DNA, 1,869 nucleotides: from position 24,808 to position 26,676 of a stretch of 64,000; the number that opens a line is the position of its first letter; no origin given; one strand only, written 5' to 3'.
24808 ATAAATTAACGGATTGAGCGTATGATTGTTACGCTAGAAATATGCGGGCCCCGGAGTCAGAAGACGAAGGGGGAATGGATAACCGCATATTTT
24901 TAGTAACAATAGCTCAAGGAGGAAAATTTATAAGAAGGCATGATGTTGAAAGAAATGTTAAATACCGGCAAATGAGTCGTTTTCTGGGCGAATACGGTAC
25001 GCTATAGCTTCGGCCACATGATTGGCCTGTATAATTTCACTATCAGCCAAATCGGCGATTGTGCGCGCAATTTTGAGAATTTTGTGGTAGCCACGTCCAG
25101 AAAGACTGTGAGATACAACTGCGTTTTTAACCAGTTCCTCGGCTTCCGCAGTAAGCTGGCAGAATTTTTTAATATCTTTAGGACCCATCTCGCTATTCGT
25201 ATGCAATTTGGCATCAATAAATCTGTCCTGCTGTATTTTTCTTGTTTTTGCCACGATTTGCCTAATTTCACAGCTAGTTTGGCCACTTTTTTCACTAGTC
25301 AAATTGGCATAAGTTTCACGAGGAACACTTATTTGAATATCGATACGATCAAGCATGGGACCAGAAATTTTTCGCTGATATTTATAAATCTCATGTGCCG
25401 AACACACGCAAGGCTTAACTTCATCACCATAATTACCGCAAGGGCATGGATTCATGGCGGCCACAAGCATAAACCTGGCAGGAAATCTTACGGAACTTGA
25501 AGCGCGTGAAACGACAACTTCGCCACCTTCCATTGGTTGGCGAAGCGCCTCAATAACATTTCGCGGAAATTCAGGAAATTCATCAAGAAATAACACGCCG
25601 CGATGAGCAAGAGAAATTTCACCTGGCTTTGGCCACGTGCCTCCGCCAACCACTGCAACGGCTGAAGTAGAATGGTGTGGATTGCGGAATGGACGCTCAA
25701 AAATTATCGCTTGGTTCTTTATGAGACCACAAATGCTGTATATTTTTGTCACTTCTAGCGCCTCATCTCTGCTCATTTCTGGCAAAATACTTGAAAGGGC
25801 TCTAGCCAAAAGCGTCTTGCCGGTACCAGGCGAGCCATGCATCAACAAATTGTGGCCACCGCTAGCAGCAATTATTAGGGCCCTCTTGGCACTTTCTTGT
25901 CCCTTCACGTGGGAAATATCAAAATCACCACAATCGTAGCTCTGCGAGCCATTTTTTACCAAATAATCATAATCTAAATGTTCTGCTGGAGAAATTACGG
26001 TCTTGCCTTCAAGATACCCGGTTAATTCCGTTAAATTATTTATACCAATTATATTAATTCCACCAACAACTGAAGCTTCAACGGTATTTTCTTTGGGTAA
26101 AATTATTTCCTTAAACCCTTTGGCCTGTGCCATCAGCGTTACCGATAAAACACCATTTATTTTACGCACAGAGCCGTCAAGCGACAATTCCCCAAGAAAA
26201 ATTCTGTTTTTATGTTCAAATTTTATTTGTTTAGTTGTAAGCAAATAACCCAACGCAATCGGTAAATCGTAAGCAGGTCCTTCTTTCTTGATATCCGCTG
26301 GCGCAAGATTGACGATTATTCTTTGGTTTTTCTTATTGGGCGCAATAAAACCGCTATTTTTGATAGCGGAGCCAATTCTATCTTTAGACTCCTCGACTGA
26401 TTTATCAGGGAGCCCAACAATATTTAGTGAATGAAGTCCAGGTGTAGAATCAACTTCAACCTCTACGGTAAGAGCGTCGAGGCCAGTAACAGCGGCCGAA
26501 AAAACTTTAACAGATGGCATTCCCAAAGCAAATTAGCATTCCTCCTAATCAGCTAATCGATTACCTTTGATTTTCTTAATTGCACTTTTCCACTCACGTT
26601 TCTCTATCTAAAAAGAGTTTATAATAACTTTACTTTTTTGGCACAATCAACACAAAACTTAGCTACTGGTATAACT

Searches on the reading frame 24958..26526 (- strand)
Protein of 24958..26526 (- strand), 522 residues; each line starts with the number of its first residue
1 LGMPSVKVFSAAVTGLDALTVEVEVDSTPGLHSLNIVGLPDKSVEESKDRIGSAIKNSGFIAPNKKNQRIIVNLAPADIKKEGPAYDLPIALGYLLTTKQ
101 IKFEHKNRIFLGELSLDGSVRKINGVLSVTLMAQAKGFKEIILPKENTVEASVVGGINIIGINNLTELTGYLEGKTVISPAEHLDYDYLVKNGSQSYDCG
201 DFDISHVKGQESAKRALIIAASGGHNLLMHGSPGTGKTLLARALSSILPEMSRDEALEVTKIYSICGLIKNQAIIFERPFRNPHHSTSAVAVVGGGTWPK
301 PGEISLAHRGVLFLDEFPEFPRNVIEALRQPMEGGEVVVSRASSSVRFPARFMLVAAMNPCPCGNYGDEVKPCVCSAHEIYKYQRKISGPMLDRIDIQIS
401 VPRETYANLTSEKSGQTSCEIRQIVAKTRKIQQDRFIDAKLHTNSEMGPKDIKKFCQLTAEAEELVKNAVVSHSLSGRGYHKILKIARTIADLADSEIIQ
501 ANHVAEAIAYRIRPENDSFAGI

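Call 84: search_protein_families(library=pfam, proteins=[window:24958-26526:-], max_evalue=0.00001)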
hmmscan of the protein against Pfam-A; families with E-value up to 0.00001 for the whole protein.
window:24958-26526:- (522 aa): 7 families
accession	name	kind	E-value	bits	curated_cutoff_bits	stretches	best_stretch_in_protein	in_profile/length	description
PF01078.27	Mg_chelatase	-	1.1e-93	312.8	20.3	1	203-407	1-205/207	Magnesium chelatase, subunit ChlI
PF13541.12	ChlI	-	3.4e-43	146.8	27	1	23-147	1-121/121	Subunit ChlI of Mg-chelatase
PF13335.12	Mg_chelatase_C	-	2.1e-29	102.4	26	1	416-511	2-94/94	Magnesium chelatase, subunit ChlI C-terminal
PF07728.20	AAA_5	-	4.1e-09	37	22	1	226-365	1-126/139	AAA domain (dynein-related subfamily)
PF00493.29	MCM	-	2e-08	34.1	23.3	1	300-370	113-182/224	MCM P-loop domain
PF05362.19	Lon_C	-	8.1e-08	32.5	21.1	1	14-150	36-175/205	Lon protease (S16) C-terminal proteolytic domain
PF00158.32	Sigma54_activat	-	4.8e-06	26.8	20.2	0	220-359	18-142/168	Sigma-54 interaction domain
